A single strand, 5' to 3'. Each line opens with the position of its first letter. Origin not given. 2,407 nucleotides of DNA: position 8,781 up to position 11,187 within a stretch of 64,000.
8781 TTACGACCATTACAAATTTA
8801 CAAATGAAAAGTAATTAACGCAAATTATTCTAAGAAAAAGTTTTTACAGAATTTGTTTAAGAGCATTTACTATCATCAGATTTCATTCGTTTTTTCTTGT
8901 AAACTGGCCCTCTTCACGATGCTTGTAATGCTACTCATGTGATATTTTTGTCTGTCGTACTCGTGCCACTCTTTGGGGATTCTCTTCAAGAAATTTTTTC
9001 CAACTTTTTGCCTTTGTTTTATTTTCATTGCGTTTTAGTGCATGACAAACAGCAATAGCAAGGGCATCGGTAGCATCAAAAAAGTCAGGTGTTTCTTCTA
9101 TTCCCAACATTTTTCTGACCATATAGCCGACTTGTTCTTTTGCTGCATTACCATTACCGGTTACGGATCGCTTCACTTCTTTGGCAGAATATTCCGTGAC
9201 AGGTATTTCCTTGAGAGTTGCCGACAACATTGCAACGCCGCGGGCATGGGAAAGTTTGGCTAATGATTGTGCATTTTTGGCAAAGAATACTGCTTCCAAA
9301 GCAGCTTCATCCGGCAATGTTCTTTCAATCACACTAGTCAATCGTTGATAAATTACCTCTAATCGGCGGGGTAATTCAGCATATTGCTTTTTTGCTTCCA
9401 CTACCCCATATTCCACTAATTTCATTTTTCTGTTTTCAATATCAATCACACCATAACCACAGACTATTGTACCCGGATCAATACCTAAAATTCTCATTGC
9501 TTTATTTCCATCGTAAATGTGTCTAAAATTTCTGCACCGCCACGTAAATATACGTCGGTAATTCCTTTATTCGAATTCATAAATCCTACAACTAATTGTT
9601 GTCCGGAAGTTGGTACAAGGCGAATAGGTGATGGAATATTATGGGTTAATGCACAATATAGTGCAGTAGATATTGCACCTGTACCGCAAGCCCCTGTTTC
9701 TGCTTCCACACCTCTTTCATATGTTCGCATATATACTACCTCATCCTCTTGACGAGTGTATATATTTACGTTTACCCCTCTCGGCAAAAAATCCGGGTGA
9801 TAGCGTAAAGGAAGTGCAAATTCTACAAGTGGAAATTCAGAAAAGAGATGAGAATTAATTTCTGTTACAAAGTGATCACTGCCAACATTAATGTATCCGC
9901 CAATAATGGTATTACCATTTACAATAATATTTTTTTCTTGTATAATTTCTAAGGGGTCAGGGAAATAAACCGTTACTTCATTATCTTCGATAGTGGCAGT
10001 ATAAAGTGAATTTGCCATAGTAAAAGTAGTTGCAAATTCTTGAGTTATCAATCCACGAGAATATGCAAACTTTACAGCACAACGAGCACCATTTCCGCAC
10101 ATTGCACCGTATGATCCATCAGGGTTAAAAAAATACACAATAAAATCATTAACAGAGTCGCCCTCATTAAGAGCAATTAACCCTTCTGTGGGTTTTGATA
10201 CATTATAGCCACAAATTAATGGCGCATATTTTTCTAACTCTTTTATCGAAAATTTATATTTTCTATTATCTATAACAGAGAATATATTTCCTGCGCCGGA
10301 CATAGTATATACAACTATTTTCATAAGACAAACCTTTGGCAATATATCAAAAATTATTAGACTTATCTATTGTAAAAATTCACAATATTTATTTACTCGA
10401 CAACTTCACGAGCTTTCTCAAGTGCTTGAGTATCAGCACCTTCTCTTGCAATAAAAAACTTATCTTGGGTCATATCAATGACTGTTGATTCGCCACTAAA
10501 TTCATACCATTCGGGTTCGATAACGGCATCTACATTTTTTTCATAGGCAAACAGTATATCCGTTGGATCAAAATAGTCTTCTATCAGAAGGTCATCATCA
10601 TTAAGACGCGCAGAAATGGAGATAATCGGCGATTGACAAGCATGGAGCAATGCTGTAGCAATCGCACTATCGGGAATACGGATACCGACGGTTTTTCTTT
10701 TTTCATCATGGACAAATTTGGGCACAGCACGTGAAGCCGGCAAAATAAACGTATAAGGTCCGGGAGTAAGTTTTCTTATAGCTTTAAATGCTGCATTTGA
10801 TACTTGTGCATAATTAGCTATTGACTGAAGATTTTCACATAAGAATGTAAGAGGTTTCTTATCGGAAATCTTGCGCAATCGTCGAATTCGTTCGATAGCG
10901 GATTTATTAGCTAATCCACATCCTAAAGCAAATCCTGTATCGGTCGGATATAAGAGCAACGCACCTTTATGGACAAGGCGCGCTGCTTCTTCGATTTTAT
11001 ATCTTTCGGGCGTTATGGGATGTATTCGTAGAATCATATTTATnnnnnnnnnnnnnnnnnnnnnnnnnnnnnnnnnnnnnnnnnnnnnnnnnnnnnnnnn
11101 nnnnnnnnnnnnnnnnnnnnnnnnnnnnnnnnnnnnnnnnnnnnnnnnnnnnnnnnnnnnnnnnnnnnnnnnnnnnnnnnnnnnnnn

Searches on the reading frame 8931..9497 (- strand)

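Call 45: search_protein_families(library=pfam, proteins=[window:8931-9497:-], max_evalue=0.00001)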
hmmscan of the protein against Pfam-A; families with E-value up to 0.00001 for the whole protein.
window:8931-9497:- (188 aa): 1 family
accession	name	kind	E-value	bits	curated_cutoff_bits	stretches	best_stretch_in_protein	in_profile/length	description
PF02075.23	RuvC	-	6.7e-47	159.5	22.2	1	3-152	1-148/148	Crossover junction endodeoxyribonuclease RuvC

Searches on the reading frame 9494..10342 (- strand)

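Call 45: search_protein_families(library=pfam, proteins=[window:9494-10342:-], max_evalue=0.00001)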
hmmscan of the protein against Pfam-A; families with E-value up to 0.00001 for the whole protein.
window:9494-10342:- (282 aa): 1 family
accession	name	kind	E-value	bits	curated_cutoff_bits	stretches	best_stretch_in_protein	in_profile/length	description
PF01678.24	DAP_epimerase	-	7.7e-24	84.5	34.7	2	12-125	2-113/121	Diaminopimelate epimerase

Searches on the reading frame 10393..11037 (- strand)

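Call 45: search_protein_families(library=pfam, proteins=[window:10393-11037:-], max_evalue=0.00001)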
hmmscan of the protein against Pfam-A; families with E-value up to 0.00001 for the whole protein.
window:10393-11037:- (214 aa): 1 family
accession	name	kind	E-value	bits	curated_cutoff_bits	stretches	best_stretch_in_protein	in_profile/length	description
PF01300.24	Sua5_yciO_yrdC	-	1.5e-42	145.5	25.1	1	21-200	2-178/178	Telomere recombination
